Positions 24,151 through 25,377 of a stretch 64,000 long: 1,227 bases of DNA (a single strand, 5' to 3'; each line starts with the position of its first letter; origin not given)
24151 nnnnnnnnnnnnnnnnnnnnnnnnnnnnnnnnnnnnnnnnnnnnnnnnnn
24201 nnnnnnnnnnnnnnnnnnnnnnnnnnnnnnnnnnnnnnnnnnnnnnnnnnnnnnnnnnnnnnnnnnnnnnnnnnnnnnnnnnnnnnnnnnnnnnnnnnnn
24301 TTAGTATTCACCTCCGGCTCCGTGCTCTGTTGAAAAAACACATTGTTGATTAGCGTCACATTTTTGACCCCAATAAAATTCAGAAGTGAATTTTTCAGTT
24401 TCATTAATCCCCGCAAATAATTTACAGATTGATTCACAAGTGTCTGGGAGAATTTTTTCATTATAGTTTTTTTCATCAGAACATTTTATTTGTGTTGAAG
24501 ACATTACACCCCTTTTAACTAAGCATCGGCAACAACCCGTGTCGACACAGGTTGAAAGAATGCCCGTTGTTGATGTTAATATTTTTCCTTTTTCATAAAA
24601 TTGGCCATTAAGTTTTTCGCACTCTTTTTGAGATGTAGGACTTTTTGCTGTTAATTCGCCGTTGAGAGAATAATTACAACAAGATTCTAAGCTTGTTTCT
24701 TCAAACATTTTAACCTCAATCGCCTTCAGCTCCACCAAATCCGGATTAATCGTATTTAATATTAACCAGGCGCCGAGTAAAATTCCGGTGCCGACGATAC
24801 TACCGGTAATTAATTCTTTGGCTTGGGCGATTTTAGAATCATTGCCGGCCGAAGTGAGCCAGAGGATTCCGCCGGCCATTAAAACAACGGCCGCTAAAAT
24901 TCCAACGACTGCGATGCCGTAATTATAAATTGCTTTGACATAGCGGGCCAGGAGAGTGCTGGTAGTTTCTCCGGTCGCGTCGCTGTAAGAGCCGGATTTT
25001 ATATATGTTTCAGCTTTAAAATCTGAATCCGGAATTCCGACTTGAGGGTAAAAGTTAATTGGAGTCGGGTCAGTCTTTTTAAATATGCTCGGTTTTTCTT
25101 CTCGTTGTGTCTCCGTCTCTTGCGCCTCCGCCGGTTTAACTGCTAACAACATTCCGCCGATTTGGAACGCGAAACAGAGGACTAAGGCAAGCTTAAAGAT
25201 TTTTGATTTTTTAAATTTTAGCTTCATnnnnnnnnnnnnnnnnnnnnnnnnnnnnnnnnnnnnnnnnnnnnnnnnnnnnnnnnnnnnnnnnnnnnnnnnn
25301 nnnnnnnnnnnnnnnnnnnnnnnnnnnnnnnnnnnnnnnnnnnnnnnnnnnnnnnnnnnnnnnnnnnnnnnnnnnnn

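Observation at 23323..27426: por operon (G-D-A-B) interrupted by a pilin-like gene carrying a 12-cysteine tail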

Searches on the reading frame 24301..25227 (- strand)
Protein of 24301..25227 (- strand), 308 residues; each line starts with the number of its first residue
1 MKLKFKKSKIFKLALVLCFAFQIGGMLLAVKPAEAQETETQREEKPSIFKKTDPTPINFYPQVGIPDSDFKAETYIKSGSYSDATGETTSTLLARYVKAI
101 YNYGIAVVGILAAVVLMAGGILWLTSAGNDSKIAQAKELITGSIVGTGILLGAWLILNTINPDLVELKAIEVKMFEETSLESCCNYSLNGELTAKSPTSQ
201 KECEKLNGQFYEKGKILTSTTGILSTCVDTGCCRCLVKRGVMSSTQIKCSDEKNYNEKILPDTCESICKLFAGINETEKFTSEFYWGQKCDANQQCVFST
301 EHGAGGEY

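Call 3: search_protein_families(library=pfam, proteins=[window:24301-25227:-], max_evalue=0.1)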
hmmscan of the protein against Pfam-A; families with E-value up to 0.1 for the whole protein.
window:24301-25227:- (308 aa): 1 family
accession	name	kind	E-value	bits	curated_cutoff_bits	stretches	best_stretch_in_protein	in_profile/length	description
PF18895.5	T4SS_pilin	-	5.4e-07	30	26.6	1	100-160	12-71/71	Type IV secretion system pilin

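Call 4: search_protein_families(library=ncbifam, proteins=[window:24301-25227:-], max_evalue=0.1)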
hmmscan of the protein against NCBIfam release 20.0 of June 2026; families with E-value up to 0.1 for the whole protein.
window:24301-25227:- (308 aa): 1 family
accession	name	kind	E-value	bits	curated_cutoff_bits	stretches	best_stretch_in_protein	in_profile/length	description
NF045849.1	ICE_MMCAP2_0565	equivalog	8.9e-05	22.1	40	1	92-160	8-76/80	Mbov_0395 family pilin-like conjugal transfer protein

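Call 8: find_homologous_proteins(query=window:24304-25227:-, max_evalue=0.001)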
Query window:24304-25227:- (308 aa): 200 proteins with E <= 0.001 among 5033 candidates; the best 120 are listed.
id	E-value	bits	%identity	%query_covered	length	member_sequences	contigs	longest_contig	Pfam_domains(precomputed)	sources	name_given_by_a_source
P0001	6.6e-203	690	100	100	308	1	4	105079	PF18895.6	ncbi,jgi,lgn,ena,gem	ncbi:MAG: pilin [Patescibacteria group bacterium]|jgi:hypothetical protein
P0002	1.0e-75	273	49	94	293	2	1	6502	-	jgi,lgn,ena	-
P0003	3.4e-64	235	42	99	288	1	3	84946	PF18895.6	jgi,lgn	-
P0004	9.0e-60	221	43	85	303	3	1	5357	PF18895.6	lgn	-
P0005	6.5e-53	198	40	99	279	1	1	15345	-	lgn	-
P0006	1.5e-52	197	40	82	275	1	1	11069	PF18895.6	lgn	-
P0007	5.6e-51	192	44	86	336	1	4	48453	PF18895.6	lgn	-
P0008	1.3e-48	184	41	81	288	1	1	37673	PF18895.6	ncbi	-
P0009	9.2e-45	171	45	75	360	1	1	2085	PF18895.6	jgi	-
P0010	9.5e-45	171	42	75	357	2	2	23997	PF18895.6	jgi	-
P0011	3.1e-44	170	40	86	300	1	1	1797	PF18895.6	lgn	-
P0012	7.6e-44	168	52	57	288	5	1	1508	PF18895.6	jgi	-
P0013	4.3e-43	166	52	59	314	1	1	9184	-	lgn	-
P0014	6.1e-43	165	51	61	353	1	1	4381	-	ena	-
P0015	2.7e-42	163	43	79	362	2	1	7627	PF18895.6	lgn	-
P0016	2.9e-41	160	44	70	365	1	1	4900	PF18895.6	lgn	-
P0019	5.9e-40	155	37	81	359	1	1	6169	PF18895.6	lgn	-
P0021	1.5e-39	154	48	58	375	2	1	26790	PF18895.6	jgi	jgi:hypothetical protein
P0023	3.0e-39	153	48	51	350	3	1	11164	PF18895.6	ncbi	-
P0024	3.6e-39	153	46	63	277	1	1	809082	PF18895.6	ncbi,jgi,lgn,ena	ncbi:MAG: pilin [Patescibacteria group bacterium]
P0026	4.0e-39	153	47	59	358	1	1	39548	PF18895.6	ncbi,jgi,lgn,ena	-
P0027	4.9e-39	152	43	75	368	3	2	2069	PF18895.6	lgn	-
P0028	5.0e-39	152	47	59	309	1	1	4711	PF18895.6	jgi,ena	-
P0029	5.2e-39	152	42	79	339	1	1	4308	PF18895.6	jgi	jgi:hypothetical protein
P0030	7.6e-39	152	45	64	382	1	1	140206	PF18895.6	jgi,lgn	jgi:hypothetical protein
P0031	1.4e-38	151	40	73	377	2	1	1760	PF18895.6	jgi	-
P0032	2.2e-38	150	38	68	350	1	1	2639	PF18895.6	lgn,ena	-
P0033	2.9e-38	150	62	38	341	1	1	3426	PF18895.6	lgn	-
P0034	3.6e-38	150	47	57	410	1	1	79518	PF18895.6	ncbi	-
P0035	4.8e-38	149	42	67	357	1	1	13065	PF18895.6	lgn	-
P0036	5.9e-38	149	48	58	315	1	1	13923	PF18895.6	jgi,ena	-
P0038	1.0e-37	148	45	64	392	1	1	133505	PF18895.6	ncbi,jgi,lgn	ncbi:MAG: pilin [Patescibacteria group bacterium]|jgi:hypothetical protein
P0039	1.8e-37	147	45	66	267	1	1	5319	PF18895.6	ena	-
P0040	5.0e-37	146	57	42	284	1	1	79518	PF18895.6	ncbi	-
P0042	6.2e-37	146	46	56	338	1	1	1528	PF18895.6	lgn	-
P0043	1.2e-36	145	40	75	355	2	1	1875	PF18895.6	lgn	-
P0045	2.0e-36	144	53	44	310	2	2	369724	PF18895.6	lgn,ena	-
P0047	2.6e-35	140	57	40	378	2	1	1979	PF18895.6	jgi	-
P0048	8.8e-35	138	44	57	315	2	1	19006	PF18895.6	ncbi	-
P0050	1.1e-34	138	40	70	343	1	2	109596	PF18895.6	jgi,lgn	jgi:hypothetical protein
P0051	1.4e-34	138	42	64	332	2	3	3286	PF18895.6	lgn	-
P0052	1.5e-34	138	47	44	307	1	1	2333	PF18895.6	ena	-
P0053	1.5e-34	138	43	59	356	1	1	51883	PF18895.6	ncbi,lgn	-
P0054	5.3e-34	136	46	59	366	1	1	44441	PF18895.6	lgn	-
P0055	5.9e-34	136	42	65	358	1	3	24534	PF18895.6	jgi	jgi:hypothetical protein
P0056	7.4e-34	135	41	65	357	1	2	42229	PF18895.6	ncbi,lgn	-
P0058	9.3e-34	135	55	44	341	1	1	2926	PF18895.6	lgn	-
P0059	1.2e-33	135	38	94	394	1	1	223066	PF18895.6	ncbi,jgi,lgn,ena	ncbi:MAG: pilin [Patescibacteria group bacterium]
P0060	1.6e-33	134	34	94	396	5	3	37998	PF18895.6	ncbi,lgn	-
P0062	2.1e-33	134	40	78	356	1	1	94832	PF18895.6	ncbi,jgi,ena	-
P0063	2.1e-33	134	47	56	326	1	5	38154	PF18895.6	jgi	jgi:hypothetical protein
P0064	2.7e-33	134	38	77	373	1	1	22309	PF18895.6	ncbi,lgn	-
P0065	7.2e-33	132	49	43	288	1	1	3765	PF18895.6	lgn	-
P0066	1.5e-32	131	52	41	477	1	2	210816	PF18895.6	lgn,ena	-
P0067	2.1e-32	131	39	66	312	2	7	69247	PF18895.6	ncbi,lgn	-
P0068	2.6e-32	130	44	58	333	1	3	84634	PF18895.6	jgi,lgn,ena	-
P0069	3.2e-32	130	46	52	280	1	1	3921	PF18895.6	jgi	jgi:hypothetical protein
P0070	4.6e-32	130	46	48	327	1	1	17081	PF18895.6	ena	-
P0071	6.1e-32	129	35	87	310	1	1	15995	PF18895.6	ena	-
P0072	7.8e-32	129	50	41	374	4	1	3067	PF18895.6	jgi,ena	-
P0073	1.4e-31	128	48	47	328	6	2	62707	PF18895.6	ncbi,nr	ncbi:MAG: pilin [Patescibacteria group bacterium]|nr:pilin [Patescibacteria group bacterium] MDD4466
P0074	2.0e-31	127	34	96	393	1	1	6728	PF18895.6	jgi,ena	-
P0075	3.2e-31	127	45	48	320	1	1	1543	PF18895.6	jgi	-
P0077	1.4e-30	125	43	54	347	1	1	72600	PF18895.6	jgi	jgi:hypothetical protein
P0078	4.9e-30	123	41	59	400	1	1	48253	PF18895.6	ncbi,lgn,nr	ncbi:hypothetical protein JXK06_00180 [Patescibacteria group bacterium]|nr:hypothetical protein [Pat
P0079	7.0e-30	122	43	60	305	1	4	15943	PF18895.6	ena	-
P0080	4.6e-29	120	47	42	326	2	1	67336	PF18895.6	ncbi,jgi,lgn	ncbi:MAG: pilin [Patescibacteria group bacterium]|jgi:hypothetical protein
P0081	4.9e-29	120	44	59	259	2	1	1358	PF18895.6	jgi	-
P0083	6.8e-29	119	45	47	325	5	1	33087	PF18895.6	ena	-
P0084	1.3e-28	118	48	41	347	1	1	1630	PF18895.6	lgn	-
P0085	3.9e-28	117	45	45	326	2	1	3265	PF18895.6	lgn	-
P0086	5.5e-28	116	41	58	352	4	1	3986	PF18895.6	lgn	-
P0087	6.5e-28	116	53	39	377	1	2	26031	PF18895.6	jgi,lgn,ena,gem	-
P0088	7.9e-28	116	47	45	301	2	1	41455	PF18895.6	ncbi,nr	ncbi:hypothetical protein JXE04_01930 [Patescibacteria group bacterium]|nr:hypothetical protein [Pat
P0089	8.6e-28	116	39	51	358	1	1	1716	PF18895.6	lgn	-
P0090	9.9e-28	115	46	41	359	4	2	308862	PF18895.6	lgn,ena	-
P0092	7.5e-27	112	48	40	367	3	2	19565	PF18895.6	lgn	-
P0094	3.4e-26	110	41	54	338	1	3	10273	PF18895.6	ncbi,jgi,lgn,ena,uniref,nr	ncbi:hypothetical protein CVU83_01955 [Candidatus Falkowbacteria bacterium HGW-Falkowbacteria-2]|uni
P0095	4.0e-26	110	40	55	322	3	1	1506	PF18895.6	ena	-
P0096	4.2e-26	110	45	47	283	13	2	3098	PF18895.6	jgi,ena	-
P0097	1.2e-25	108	40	56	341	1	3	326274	PF18895.6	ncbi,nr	ncbi:MAG: pilin [Patescibacteria group bacterium]|nr:pilin [Patescibacteria group bacterium] MDD5294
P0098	4.3e-25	107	46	45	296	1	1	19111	PF18895.6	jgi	-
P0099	5.1e-25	106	42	50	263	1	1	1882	PF18895.6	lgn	-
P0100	8.8e-25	106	43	42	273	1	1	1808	PF18895.6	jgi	jgi:hypothetical protein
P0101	1.7e-24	105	49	40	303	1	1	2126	PF18895.6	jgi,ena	-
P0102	2.3e-24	104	36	71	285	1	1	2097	PF18895.6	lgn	-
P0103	2.5e-24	104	42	47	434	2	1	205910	PF18895.6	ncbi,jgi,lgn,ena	ncbi:MAG: pilin [Patescibacteria group bacterium]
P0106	5.1e-24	103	43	46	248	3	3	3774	PF18895.6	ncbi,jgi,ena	-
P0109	6.2e-24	103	38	60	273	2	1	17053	PF18895.6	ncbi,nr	ncbi:pilin [Patescibacteria group bacterium]|nr:pilin [Patescibacteria group bacterium]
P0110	6.8e-24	103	39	53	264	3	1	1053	PF18895.6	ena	-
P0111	6.9e-24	103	34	80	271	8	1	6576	PF18895.6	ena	-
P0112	7.0e-24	103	33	59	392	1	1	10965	PF18895.6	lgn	-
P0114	1.3e-23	102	45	43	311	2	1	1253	PF18895.6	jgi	jgi:hypothetical protein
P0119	2.8e-23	101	40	54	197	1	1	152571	PF18895.6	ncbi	-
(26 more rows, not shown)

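Call 9: find_encoding_contigs(protein=P0003, flank=6000, max_places=3)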
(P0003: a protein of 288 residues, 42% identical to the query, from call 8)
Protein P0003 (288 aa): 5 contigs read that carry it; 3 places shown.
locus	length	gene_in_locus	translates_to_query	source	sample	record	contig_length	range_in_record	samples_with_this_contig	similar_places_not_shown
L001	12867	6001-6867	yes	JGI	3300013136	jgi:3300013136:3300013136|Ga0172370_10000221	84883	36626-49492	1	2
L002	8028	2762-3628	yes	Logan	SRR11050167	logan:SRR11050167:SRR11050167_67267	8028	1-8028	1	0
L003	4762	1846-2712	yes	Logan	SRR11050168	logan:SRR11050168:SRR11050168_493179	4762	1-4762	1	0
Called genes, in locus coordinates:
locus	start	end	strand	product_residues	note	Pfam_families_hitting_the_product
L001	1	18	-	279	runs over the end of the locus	PF00398:RrnaAD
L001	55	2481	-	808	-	PF00133:tRNA-synt_1, PF01406:tRNA-synt_1e (faint), PF09334:tRNA-synt_1g, PF13603:tRNA-synt_1_2, PF00133:tRNA-synt_1, PF08264:Anticodon_1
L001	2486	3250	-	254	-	PF03372:Exo_endo_phos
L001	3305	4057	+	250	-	PF13462:Thioredoxin_4, PF01323:DSBA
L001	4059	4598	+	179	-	PF01558:POR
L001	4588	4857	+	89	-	PF12797:Fer4_2 (weak), PF00037:Fer4 (weak), PF12837:Fer4_6 (faint), PF13237:Fer4_10 (weak), PF14697:Fer4_21, PF12838:Fer4_7, PF13187:Fer4_9 (weak), PF00037:Fer4, +2 more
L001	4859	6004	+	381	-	PF01855:POR_N, PF17147:PFOR_II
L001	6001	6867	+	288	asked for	PF18895:T4SS_pilin (weak)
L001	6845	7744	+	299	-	PF02775:TPP_enzyme_C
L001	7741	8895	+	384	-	PF18895:T4SS_pilin (faint), PF02557:VanY (faint)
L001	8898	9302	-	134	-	PF00075:RNase_H, PF13456:RVT_3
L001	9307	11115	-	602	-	PF01368:DHH, PF02272:DHHA1, PF17768:RecJ_OB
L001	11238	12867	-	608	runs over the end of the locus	PF00009:GTP_EFTU, PF01926:MMR_HSR1 (weak), PF03144:GTP_EFTU_D2, PF22042:EF-G_D2 (faint), PF00679:EFG_C, PF06421:LepA_C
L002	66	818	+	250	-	PF13462:Thioredoxin_4, PF01323:DSBA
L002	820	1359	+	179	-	PF01558:POR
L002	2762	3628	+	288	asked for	PF18895:T4SS_pilin (weak)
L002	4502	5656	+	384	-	PF18895:T4SS_pilin (faint), PF02557:VanY (faint)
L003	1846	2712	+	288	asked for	PF18895:T4SS_pilin (weak)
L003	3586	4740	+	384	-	PF18895:T4SS_pilin (faint), PF02557:VanY (faint)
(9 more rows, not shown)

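Call 10: find_encoding_contigs(protein=P0002, flank=6000, max_places=2)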
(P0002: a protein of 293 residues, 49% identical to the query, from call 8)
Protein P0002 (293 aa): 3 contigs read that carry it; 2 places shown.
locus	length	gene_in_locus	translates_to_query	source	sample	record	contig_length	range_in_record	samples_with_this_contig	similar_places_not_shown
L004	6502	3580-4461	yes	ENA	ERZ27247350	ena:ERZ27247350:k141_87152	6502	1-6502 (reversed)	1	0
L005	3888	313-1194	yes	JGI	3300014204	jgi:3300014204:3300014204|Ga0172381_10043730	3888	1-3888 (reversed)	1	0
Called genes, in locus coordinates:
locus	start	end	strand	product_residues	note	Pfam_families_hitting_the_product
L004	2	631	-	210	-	?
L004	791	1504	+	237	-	PF13098:Thioredoxin_2 (weak), PF13462:Thioredoxin_4, PF01323:DSBA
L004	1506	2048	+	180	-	PF01558:POR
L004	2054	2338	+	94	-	PF13187:Fer4_9 (faint), PF14697:Fer4_21 (weak), PF12797:Fer4_2 (faint), PF13237:Fer4_10 (faint), PF12800:Fer4_4 (faint), PF12838:Fer4_7, PF12837:Fer4_6 (weak), PF00037:Fer4 (weak), +1 more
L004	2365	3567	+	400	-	PF01855:POR_N, PF17147:PFOR_II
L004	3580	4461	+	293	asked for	-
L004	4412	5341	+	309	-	PF02775:TPP_enzyme_C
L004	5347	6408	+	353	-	PF18895:T4SS_pilin (weak)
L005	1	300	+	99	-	?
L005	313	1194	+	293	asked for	-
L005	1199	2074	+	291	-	PF02775:TPP_enzyme_C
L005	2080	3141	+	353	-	PF18895:T4SS_pilin (weak)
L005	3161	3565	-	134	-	PF00075:RNase_H, PF13456:RVT_3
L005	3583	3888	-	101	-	?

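Call 11: find_encoding_contigs(protein=P0007, flank=6000, max_places=2)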
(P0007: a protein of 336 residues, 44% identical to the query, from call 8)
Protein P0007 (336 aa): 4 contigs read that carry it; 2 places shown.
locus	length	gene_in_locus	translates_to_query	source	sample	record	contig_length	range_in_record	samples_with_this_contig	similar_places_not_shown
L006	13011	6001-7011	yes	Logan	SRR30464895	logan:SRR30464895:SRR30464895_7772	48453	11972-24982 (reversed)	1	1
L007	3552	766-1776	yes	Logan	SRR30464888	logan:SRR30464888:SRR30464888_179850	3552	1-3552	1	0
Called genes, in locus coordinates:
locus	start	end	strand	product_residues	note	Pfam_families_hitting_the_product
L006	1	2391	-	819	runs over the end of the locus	PF00133:tRNA-synt_1, PF09334:tRNA-synt_1g, PF13603:tRNA-synt_1_2, PF00133:tRNA-synt_1, PF08264:Anticodon_1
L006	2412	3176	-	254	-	PF03372:Exo_endo_phos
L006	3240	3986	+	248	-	PF13098:Thioredoxin_2 (weak), PF13462:Thioredoxin_4, PF01323:DSBA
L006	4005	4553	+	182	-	PF01558:POR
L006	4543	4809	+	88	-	PF13534:Fer4_17 (faint), PF12797:Fer4_2 (faint), PF13237:Fer4_10 (weak), PF14697:Fer4_21, PF12838:Fer4_7, PF13187:Fer4_9 (weak), PF00037:Fer4, PF12837:Fer4_6 (weak), +1 more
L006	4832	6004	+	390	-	PF01855:POR_N, PF17147:PFOR_II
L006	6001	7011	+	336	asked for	PF18895:T4SS_pilin (weak)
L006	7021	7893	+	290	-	PF02775:TPP_enzyme_C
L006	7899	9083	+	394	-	PF18895:T4SS_pilin (weak)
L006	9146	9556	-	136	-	PF00075:RNase_H, PF13456:RVT_3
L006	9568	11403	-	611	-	PF01368:DHH, PF02272:DHHA1, PF17768:RecJ_OB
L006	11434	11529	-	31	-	-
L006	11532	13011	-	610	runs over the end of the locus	PF00009:GTP_EFTU, PF01926:MMR_HSR1 (faint), PF03144:GTP_EFTU_D2, PF22042:EF-G_D2 (faint), PF14492:EFG_III (faint), PF00679:EFG_C, PF06421:LepA_C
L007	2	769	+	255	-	?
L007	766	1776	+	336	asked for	PF18895:T4SS_pilin (weak)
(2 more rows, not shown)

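Call 27: predict_structure(alignment_id=A3)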
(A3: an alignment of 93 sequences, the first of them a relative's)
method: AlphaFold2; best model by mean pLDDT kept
length: 308 residues; sequences in the alignment: 93
mean_pLDDT: 80.1   pTM: 0.60
mean pLDDT of the five models: 80.1, 79.7, 77.6, 77.4, 76.6
residues with pLDDT >= 90: 115; 70-90: 120; 50-70: 54; < 50: 19
segments of 3 or more residues with pLDDT < 50: 35-38, 40-43, 45-47, 304-308
pLDDT, mean of each block of 10 residues (from residue 1): 61 85 78 50 48 77 93 92 89 92 91 92 94 93 91 89 85 84 94 94 94 85 83 76 64 58 77 72 72 74 49
secondary structure, 60 per line:
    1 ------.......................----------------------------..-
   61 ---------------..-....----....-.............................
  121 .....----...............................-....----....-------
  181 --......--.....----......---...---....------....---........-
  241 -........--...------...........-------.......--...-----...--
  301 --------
elements in order: H7-29 E79-82 E87-90 H92-125 H130-160 H162-165 E170-173 E183-188 E191-195 H200-205 E209-211 E215-218 E225-228 E232-239 E242-249 H261-271 E279-285 E288-290 E296-298

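Call 29: fold_search(model_id=the predicted structure, library=pdb)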
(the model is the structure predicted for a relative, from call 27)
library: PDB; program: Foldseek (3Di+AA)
matches with E <= 10: 115; with E <= 0.001: 0
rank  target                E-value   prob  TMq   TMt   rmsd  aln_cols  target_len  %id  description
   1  2f1m_B                6.5e-01  0.20  0.21  0.27  15.9       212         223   12  Conformational flexibility in the multidrug efflux system protein AcrA (released 2006-03-21)
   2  2f1m_D                7.3e-01  0.14  0.21  0.27  20.0       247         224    8  Conformational flexibility in the multidrug efflux system protein AcrA (released 2006-03-21)
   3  2f1m_A                8.7e-01  0.15  0.21  0.27  19.5       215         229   11  Conformational flexibility in the multidrug efflux system protein AcrA (released 2006-03-21)
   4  9a2v_MODEL_1_A        8.7e-01  0.14  0.21  0.17  16.5       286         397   10  Model of E. coli AcrA by in-cell photo-crosslinking MS and deep learning (released 2023-02-24)
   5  6ta5_D                1.1e+00  0.04  0.14  0.13  16.3       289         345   11  OprM-MexA complex from the MexAB-OprM Pseudomonas aeruginosa whole assembly reconstituted in nanodiscs (released 2020-09-16)
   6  9tg4_H                1.2e+00  0.14  0.22  0.20  17.7       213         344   14  Structure of the YbjP lipoprotein bound to the AcrABZ-TolC efflux pump (released 2026-04-08)
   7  6iol_K                1.2e+00  0.04  0.14  0.13  16.8       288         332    9  Cryo-EM structure of multidrug efflux pump MexAB-OprM (60 degree state) (released 2019-04-03)
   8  9a7t_B                1.3e+00  0.13  0.17  0.29  19.8       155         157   12  Integrative model of RPOB-GREA by crosslinking MS and deep learning (released 2024-09-18)
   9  5ng5_A                1.3e+00  0.12  0.22  0.20  19.9       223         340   12  multi-drug efflux; membrane transport; RND superfamily; Drug resistance (released 2017-04-19)
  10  5ig9_H                1.5e+00  0.08  0.12  0.12  13.4       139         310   11  Crystal structure of macrocyclase MdnC bound with precursor peptide MdnA from Microcystis aeruginosa MRC (released 2016-09-21)
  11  9rxe_MODEL_1_A        1.5e+00  0.44  0.18  0.47   6.2        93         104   22  Solution structure of the HR1c domain of human PKN1 (released 2025-12-31)
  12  9tg4_G                1.5e+00  0.11  0.22  0.19  20.3       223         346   12  Structure of the YbjP lipoprotein bound to the AcrABZ-TolC efflux pump (released 2026-04-08)
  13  9tg4_D                1.8e+00  0.04  0.15  0.14  17.1       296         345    9  Structure of the YbjP lipoprotein bound to the AcrABZ-TolC efflux pump (released 2026-04-08)
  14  9b9f_C                2.0e+00  0.21  0.13  0.43   8.0        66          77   12  Zebrafish Betaglycan Orphan Domain (zfBGo) in complex with TGF-B3 and extracellular domains of TGFBRI and TGFBRII (released 2025-03-12)
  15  6iok_K                2.0e+00  0.03  0.14  0.13  17.0       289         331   10  Cryo-EM structure of multidrug efflux pump MexAB-OprM (0 degree state) (released 2019-04-03)
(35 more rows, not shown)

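Call 42: find_encoding_contigs(protein=P0024, flank=5000, max_places=1)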
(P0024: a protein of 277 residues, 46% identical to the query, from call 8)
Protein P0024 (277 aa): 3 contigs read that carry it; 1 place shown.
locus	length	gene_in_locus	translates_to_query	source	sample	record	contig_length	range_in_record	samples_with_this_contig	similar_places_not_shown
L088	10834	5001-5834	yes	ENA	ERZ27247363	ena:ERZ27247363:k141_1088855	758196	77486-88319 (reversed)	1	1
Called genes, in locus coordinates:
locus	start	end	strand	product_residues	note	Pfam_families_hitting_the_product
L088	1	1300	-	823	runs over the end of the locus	PF00133:tRNA-synt_1, PF09334:tRNA-synt_1g, PF13603:tRNA-synt_1_2, PF00133:tRNA-synt_1, PF08264:Anticodon_1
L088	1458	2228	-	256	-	PF03372:Exo_endo_phos, PF14529:Exo_endo_phos_2 (weak)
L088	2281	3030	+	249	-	PF13462:Thioredoxin_4, PF13098:Thioredoxin_2 (faint), PF01323:DSBA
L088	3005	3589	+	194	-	PF01558:POR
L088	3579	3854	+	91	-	PF12797:Fer4_2 (faint), PF12837:Fer4_6 (faint), PF13237:Fer4_10 (weak), PF14697:Fer4_21, PF12800:Fer4_4 (faint), PF12838:Fer4_7, PF13187:Fer4_9 (weak), PF00037:Fer4 (weak), +1 more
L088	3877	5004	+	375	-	PF01855:POR_N, PF17147:PFOR_II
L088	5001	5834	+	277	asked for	PF18895:T4SS_pilin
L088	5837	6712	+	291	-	PF02775:TPP_enzyme_C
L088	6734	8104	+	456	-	-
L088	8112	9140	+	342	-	-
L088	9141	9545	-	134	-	PF00075:RNase_H, PF13456:RVT_3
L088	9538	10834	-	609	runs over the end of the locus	PF01368:DHH, PF02272:DHHA1, PF17768:RecJ_OB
